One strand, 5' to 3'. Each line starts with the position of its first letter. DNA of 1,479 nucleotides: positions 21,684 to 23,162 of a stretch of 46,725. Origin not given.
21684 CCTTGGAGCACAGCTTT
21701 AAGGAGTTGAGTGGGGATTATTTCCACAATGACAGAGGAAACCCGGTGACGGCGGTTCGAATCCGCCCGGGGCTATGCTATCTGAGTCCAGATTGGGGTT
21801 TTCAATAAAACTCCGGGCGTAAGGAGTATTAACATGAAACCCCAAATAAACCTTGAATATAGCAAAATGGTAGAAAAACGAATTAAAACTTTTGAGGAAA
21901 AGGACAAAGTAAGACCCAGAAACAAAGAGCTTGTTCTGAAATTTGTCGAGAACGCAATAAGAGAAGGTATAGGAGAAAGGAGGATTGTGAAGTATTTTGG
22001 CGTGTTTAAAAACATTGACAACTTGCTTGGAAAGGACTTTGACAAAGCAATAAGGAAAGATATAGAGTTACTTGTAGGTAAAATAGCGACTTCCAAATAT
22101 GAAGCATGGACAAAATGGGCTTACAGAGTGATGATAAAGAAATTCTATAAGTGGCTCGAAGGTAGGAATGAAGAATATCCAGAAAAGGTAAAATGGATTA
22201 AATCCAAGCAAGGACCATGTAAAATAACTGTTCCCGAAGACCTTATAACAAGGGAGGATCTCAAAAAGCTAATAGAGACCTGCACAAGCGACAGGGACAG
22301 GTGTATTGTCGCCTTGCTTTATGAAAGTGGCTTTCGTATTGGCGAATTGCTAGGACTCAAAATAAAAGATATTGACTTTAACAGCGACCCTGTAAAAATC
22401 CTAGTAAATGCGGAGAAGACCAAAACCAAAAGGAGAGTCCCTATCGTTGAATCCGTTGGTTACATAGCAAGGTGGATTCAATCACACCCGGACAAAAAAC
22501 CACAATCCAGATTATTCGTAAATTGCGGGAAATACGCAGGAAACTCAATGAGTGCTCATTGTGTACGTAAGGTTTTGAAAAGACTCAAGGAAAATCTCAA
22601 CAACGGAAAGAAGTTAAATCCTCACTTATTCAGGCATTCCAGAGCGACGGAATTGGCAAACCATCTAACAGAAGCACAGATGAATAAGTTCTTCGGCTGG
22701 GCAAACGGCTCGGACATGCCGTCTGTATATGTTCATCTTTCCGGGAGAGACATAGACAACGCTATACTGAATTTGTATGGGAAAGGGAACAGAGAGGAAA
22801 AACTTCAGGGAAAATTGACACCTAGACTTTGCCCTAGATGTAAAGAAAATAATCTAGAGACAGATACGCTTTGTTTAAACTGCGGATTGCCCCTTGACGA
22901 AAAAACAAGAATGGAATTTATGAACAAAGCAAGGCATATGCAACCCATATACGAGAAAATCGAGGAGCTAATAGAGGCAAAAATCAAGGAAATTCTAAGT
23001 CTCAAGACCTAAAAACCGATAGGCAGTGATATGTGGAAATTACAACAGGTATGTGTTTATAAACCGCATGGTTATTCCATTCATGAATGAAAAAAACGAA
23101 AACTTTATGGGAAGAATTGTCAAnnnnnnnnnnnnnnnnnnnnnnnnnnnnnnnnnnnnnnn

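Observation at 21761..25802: Small (~4 kb) integrated element in a tRNA 3' end with intact att repeats and integrase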

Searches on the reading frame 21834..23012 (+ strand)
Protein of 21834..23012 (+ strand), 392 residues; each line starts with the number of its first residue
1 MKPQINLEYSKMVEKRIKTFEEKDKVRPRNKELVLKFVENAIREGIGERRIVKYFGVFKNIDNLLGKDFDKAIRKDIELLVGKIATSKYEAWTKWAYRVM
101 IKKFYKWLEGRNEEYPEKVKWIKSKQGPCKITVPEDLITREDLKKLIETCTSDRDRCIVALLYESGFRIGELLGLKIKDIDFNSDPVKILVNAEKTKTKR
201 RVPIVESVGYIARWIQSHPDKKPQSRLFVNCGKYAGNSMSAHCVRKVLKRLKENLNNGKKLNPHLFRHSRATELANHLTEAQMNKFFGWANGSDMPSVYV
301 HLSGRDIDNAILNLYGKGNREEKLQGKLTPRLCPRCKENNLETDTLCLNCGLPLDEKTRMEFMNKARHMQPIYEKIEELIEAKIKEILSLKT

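Call 8: search_protein_families(library=pfam, proteins=[window:21834-23012:+], max_evalue=0.1)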
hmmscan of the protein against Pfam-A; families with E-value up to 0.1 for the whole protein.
window:21834-23012:+ (392 aa): 5 families
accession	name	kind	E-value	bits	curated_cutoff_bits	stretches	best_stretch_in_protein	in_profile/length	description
PF00589.27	Phage_integrase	-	1.4e-27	97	27.1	1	138-303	3-169/172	Phage integrase family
PF12773.13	DZR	-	0.01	16.4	27.3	1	333-354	1-22/45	Double zinc ribbon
PF18912.6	DZR_2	-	0.021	15.1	27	1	331-357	22-49/56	Double zinc ribbon domain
PF13248.11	Zn_ribbon_3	-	0.037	13.9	27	1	333-354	5-26/26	zinc-ribbon domain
PF13240.11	Zn_Ribbon_1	-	0.098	12.9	25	1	333-354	2-23/23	zinc-ribbon domain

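Call 10: find_homologous_proteins(query=window:21834-23012:+)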
Query window:21834-23012:+ (392 aa): 1819 proteins with E <= 0.001 among 6336 candidates; the best 120 are listed.
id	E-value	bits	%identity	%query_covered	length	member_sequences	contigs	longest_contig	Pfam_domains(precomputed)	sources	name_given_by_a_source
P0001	1.6e-263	891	100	100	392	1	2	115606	PF00589.28,PF22823.3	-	-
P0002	4.3e-180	617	69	99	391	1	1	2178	PF00589.28,PF22823.3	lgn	-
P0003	1.9e-170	585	65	98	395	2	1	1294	PF00589.28,PF22823.3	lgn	-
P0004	3.5e-145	502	57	100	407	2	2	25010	PF00589.28,PF22823.3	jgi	-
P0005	2.7e-125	436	51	99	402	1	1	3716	PF00589.28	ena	-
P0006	8.4e-122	425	55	90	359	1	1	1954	PF00589.28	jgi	-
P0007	4.9e-111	389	51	95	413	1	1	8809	PF00589.28,PF22823.3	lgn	-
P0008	5.5e-109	383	49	94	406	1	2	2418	PF00589.28,PF22823.3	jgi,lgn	-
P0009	2.5e-95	338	46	92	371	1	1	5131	PF00589.28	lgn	-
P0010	8.8e-94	333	45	95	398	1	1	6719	PF00589.28,PF02899.24,PF22823.3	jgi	-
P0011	8.6e-93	329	47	92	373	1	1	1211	PF24463.2,PF00589.28,PF22823.3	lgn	-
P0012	1.5e-92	328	43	92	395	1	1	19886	PF00589.28,PF22823.3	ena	-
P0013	2.7e-92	328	44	96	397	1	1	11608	PF00589.28,PF22823.3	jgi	jgi:site-specific recombinase XerD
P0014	4.7e-92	327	42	96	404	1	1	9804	PF00589.28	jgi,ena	-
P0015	5.4e-92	327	43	95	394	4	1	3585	PF00589.28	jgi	-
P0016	1.2e-91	325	44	93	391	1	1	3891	PF00589.28,PF22823.3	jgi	jgi:integrase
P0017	1.4e-91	325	43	92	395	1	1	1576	PF00589.28,PF22823.3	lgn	-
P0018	2.3e-91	325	45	92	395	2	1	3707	PF13240.12,PF00589.28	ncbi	-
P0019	2.7e-91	324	43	92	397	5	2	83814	PF00589.28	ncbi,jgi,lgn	-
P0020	2.9e-91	324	43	96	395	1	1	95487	PF00589.28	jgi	-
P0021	3.0e-91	324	41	97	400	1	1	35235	PF00589.28,PF22823.3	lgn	-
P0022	4.8e-91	324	43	92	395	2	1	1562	PF00589.28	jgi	-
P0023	6.9e-91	323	45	92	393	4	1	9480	PF00589.28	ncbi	ncbi:MAG: site-specific integrase [Nitrososphaerales archaeon]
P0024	8.3e-91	323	43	93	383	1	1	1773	PF13240.12,PF00589.28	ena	-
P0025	8.5e-91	323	41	98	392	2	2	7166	PF00589.28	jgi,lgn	jgi:integrase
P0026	2.1e-90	321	43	93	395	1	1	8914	PF13240.12,PF00589.28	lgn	-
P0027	3.9e-90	321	42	91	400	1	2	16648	PF00589.28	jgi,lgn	jgi:integrase/recombinase XerD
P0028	7.4e-90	320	42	98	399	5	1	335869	PF00589.28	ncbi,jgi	-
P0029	7.7e-90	320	43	90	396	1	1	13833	PF00589.28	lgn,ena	-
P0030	1.1e-89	319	44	89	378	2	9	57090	PF00589.28,PF22823.3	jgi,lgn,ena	-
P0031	1.2e-89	319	44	89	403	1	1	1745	PF00589.28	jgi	jgi:site-specific recombinase XerD/ribosomal protein L40E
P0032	1.4e-89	319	45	83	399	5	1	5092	PF00589.28,PF02899.24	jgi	-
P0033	1.4e-89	319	40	97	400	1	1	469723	PF00589.28,PF22823.3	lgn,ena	-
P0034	1.6e-89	319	43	95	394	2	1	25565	PF00589.28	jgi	jgi:site-specific recombinase XerD/ribosomal protein L40E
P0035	1.9e-89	318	43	97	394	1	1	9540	PF00589.28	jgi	jgi:integrase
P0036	3.2e-89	318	45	91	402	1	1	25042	PF00589.28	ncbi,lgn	-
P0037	3.6e-89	317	47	84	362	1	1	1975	PF00589.28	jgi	jgi:site-specific recombinase XerD/ribosomal protein S27AE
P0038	4.5e-89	317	43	91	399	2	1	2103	PF13240.12,PF00589.28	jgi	-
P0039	5.0e-89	317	45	91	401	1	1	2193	PF00589.28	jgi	jgi:integrase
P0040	6.3e-89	317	43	90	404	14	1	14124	PF00589.28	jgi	jgi:integrase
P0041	6.6e-89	317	42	93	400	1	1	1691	PF00589.28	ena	-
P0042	7.5e-89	316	43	97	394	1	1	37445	PF00589.28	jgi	-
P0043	9.3e-89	316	40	97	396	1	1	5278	PF00589.28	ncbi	-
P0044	9.7e-89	316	44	96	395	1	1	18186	PF00589.28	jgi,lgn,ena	-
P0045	1.2e-88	316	44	93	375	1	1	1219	PF00589.28,PF02899.24,PF22823.3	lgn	-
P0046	2.0e-88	315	43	96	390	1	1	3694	PF12773.14,PF00589.28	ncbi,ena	-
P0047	2.0e-88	315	43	97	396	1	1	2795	PF00589.28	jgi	-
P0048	2.1e-88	315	41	98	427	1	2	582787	PF00589.28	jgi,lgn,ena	-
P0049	2.5e-88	315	45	85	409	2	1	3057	PF00589.28,PF02899.24,PF22823.3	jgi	-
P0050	4.3e-88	314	40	97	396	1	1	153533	PF00589.28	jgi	jgi:integrase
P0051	4.7e-88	314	41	95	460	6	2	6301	PF13240.12,PF00589.28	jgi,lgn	-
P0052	5.1e-88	314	44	93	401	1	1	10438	PF00589.28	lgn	-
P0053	6.2e-88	313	42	96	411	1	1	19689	PF00589.28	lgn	-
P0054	8.3e-88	313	41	98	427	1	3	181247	PF00589.28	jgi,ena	-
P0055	1.5e-87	312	43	97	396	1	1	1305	PF13240.12,PF00589.28,PF22823.3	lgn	-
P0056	3.1e-87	311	43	87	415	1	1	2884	PF00589.28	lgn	-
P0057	3.8e-87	311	39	98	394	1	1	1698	PF00589.28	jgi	jgi:site-specific recombinase XerD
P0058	3.9e-87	311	46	87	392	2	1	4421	PF00589.28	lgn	-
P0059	4.1e-87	311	41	96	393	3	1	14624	PF13495.13,PF00589.28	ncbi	ncbi:MAG: tyrosine-type recombinase/integrase [Candidatus Syntropharchaeia archaeon]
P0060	6.2e-87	310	42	91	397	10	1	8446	PF13240.12,PF00589.28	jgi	-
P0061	8.3e-87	310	44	88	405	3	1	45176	PF00589.28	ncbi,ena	ncbi:MAG: site-specific integrase [Nanoarchaeota archaeon]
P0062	8.7e-87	310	43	92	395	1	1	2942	PF00589.28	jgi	jgi:site-specific recombinase XerD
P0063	1.0e-86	309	43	86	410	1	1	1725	PF00589.28,PF02899.24,PF22823.3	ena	-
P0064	1.2e-86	309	44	97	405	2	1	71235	PF00589.28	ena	-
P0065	1.2e-86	309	45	85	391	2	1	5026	PF00589.28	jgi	jgi:site-specific recombinase XerD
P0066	1.3e-86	309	42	92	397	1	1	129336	PF00589.28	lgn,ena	-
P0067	1.5e-86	309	45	89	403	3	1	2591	PF00589.28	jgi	-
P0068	2.3e-86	308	43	86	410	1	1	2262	PF00589.28,PF02899.24,PF22823.3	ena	-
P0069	2.7e-86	308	44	90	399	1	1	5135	PF00589.28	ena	-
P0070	2.7e-86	308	43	86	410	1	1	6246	PF00589.28,PF02899.24,PF22823.3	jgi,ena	-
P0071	3.1e-86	308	41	97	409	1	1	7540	PF00589.28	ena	-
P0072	3.7e-86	307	41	93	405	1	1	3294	PF00589.28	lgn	-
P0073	4.2e-86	307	43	86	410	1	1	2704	PF00589.28,PF02899.24,PF22823.3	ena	-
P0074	4.3e-86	307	44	93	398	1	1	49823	PF00589.28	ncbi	ncbi:MAG: site-specific integrase [Nanoarchaeota archaeon]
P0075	4.6e-86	307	43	86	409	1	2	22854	PF00589.28,PF02899.24,PF22823.3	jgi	-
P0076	5.4e-86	307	44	90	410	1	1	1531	PF00589.28,PF02899.24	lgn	-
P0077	6.2e-86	307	45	85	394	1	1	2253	PF13240.12,PF13495.13,PF00589.28,PF02899.24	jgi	jgi:integrase/recombinase XerD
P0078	6.4e-86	307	41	97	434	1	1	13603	PF00589.28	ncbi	-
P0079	6.4e-86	307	42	93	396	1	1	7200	PF00589.28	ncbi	ncbi:MAG: site-specific integrase [Candidatus Thermoplasmatota archaeon]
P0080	6.8e-86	307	44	86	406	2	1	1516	PF00589.28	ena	-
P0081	9.9e-86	306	42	92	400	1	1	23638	PF00589.28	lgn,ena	-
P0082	1.2e-85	306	43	87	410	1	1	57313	PF00589.28,PF02899.24,PF22823.3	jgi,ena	-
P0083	1.2e-85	306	41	95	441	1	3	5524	PF00589.28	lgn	-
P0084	1.5e-85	305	41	92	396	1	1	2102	PF00589.28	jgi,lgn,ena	-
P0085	1.5e-85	305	45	83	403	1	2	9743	PF00589.28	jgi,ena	-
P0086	1.6e-85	305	42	89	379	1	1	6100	PF00589.28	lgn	-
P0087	1.7e-85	305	45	93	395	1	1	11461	PF00589.28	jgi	jgi:site-specific recombinase XerD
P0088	1.8e-85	305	42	97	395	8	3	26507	PF13240.12,PF00589.28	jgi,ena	-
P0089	1.9e-85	305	44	90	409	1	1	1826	PF00589.28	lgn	-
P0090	2.6e-85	305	39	97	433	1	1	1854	PF00589.28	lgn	-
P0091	3.3e-85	304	43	92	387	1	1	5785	PF00589.28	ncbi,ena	-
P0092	3.5e-85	304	38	97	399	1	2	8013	PF00589.28,PF02899.24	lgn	-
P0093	4.0e-85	304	42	97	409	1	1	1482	PF13495.13,PF00589.28,PF22823.3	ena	-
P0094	4.1e-85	304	43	89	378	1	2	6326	PF00589.28,PF22823.3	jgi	-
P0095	4.6e-85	304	40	97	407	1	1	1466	PF00589.28,PF02899.24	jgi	jgi:site-specific recombinase XerD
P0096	5.1e-85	304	39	97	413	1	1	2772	PF00589.28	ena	-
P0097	5.2e-85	304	43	86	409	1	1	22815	PF00589.28,PF02899.24,PF22823.3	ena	-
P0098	5.9e-85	303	39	97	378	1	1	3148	PF00589.28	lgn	-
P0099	6.3e-85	303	43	93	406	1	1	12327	PF00589.28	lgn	-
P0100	7.6e-85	303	41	90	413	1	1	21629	PF00589.28,PF11917.14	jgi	-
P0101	7.9e-85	303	42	87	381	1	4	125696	PF00589.28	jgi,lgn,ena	jgi:integrase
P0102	8.1e-85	303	41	98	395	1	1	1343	PF00589.28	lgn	-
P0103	8.6e-85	303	42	89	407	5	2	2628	PF00589.28,PF22823.3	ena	-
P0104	9.3e-85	303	41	97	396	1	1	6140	PF00589.28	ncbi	-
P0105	1.0e-84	303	44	85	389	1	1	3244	PF13240.12,PF00589.28,PF13248.12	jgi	jgi:site-specific recombinase XerD/ribosomal protein L40E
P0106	1.4e-84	302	42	93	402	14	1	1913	PF00589.28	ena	-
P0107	1.5e-84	302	39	96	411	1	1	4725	PF00589.28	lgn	-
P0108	1.6e-84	302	42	88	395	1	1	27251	PF00589.28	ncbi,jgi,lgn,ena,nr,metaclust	ncbi:MAG: hypothetical protein AYK22_04725 [Thermoplasmatales archaeon SG8-52-3]|nr:MAG: hypothetica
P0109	1.7e-84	302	42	93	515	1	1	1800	PF00589.28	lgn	-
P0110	1.7e-84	302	40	97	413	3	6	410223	PF00589.28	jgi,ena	-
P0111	1.8e-84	302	39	97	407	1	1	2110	PF00589.28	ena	-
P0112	1.9e-84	302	41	93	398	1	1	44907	PF12773.14,PF00589.28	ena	-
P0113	2.2e-84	302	45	92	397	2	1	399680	PF00589.28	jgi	-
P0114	2.2e-84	302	39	97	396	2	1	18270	PF00589.28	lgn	-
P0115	2.6e-84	301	42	90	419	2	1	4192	PF00589.28,PF13248.12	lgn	-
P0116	2.8e-84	301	44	89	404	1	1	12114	PF00589.28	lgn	-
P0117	3.1e-84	301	39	97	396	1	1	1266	PF00589.28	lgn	-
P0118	3.8e-84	301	40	92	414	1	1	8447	PF00589.28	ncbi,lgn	-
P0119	3.9e-84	301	43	88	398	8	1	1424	PF00589.28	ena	-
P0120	4.4e-84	301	43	90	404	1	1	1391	PF00589.28,PF22823.3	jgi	-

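Call 12: find_encoding_contigs(protein=P0004, flank=10000, max_places=4)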
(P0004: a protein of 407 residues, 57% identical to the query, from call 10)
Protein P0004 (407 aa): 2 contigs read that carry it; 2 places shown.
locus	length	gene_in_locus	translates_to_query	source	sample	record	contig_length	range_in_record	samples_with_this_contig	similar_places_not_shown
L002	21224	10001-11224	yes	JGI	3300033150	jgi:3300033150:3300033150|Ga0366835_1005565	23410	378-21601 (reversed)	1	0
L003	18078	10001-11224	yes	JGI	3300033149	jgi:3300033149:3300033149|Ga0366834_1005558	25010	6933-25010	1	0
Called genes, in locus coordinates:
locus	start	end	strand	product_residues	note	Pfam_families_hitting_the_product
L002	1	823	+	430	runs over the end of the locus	PF00565:SNase, PF00932:LTD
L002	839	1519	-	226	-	-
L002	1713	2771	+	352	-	PF00149:Metallophos, PF12850:Metallophos_2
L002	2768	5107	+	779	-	PF13514:AAA_27 (weak)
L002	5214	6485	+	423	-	PF13481:AAA_25 (weak), PF06745:ATPase (weak), PF20720:nSTAND3 (faint)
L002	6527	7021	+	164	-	PF01844:HNH (weak)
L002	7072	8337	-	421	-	PF13847:Methyltransf_31 (faint), PF01555:N6_N4_Mtase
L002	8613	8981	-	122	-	-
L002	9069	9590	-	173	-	PF04002:RadC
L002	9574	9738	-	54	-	-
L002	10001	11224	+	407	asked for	PF00589:Phage_integrase, PF22823:MrpR_C_cat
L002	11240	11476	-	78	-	-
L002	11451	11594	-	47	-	-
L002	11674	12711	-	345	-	PF13191:AAA_16, PF13401:AAA_22, PF22703:Cdc6_lid, PF09079:WHD_Cdc6 (weak)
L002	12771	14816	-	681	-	PF01935:DUF87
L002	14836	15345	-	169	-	-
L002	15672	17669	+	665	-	PF05569:Peptidase_M56 (weak), PF01435:Peptidase_M48 (faint)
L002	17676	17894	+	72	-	-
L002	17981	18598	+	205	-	-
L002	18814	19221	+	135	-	-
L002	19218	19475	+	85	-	-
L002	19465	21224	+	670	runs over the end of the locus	PF01935:DUF87 (weak), PF13401:AAA_22 (faint), PF20720:nSTAND3 (faint)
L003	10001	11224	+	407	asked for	PF00589:Phage_integrase, PF22823:MrpR_C_cat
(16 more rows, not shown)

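Call 13: find_encoding_contigs(protein=P0007, flank=10000, max_places=4)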
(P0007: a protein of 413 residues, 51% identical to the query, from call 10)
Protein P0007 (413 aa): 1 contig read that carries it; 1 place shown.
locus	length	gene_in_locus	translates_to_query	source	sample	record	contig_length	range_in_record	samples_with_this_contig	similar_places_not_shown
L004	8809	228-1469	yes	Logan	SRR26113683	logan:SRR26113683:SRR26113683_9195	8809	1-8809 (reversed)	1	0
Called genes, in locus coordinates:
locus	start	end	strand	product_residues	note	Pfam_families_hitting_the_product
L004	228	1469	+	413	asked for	PF00589:Phage_integrase, PF22823:MrpR_C_cat (weak)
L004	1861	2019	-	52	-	-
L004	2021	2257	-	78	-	-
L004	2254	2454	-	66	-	-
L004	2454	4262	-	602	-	-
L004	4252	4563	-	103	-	-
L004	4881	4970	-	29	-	-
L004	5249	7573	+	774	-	-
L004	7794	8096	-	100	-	-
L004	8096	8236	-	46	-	-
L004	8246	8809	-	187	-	?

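Call 14: find_encoding_contigs(protein=P0002, flank=10000, max_places=4)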
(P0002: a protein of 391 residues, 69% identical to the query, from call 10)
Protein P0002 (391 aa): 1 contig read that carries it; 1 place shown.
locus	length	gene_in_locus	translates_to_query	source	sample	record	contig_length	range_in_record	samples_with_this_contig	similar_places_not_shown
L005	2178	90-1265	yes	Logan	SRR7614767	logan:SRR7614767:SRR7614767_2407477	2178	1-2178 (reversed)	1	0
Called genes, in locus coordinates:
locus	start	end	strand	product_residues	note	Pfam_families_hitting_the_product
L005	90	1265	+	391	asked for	PF00589:Phage_integrase, PF22823:MrpR_C_cat (weak)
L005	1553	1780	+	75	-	-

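Call 23: search_protein_families(library=phrogs, proteins=[window:21834-23012:+], max_evalue=0.1)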
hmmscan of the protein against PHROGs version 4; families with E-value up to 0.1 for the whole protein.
window:21834-23012:+ (392 aa): 6 families
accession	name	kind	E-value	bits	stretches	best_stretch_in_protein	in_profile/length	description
phrog_1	-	integration and excision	2.7e-31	110.5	1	23-320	159-455/611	integrase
phrog_216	-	integration and excision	7.7e-26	91.9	1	97-327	18-250/301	integrase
phrog_5830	-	integration and excision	2.3e-08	34.6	1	50-202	23-175/318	integrase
phrog_5127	-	integration and excision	1.7e-05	25.5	1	32-177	121-236/355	integrase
phrog_7685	-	integration and excision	0.0028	18.2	1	199-302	128-223/240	integrase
phrog_23271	-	unknown function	0.1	13.6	0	258-274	6-22/67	-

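Call 24: search_protein_families(library=ncbifam, proteins=[window:21834-23012:+], max_evalue=0.1)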
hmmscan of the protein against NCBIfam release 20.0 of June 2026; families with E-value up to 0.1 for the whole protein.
window:21834-23012:+ (392 aa): 10 families
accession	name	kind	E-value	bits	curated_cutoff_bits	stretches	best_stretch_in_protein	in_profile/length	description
NF040815.2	recomb_XerA_Arch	equivalog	2.8e-31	109.1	220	1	37-277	3-229/263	site-specific tyrosine recombinase/integron integrase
TIGR02224.1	recomb_XerC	equivalog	2.9e-25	89.3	335.15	1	72-277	44-252/295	tyrosine recombinase XerC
TIGR02225.1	recomb_XerD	equivalog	4.8e-23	81.9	329.6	1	68-291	37-264/290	site-specific tyrosine recombinase XerD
NF001399.0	PRK00283.1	subfamily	1.2e-19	70.6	279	1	66-277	45-258/300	tyrosine recombinase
NF003462.0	PRK05084.1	equivalog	3.5e-16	58.9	267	1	151-313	193-355/360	tyrosine recombinase XerS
TIGR02249.1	integrase_gron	subfamily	3.7e-13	49.5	265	1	67-207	36-168/315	integron integrase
NF002331.0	PRK01287.1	subfamily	5.1e-11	42.1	371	1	102-274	108-284/365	site-specific tyrosine recombinase XerC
NF007371.0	PRK09871.1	subfamily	2e-09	37.2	222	1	147-283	20-155/198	tyrosine-type DNA invertase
NF007370.0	PRK09870.1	subfamily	5e-07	29.6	221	1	147-281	25-158/200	tyrosine-type DNA invertase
NF011946.0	PRK15417.1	equivalog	2.5e-05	23.6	435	1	153-208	131-184/337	integron integrase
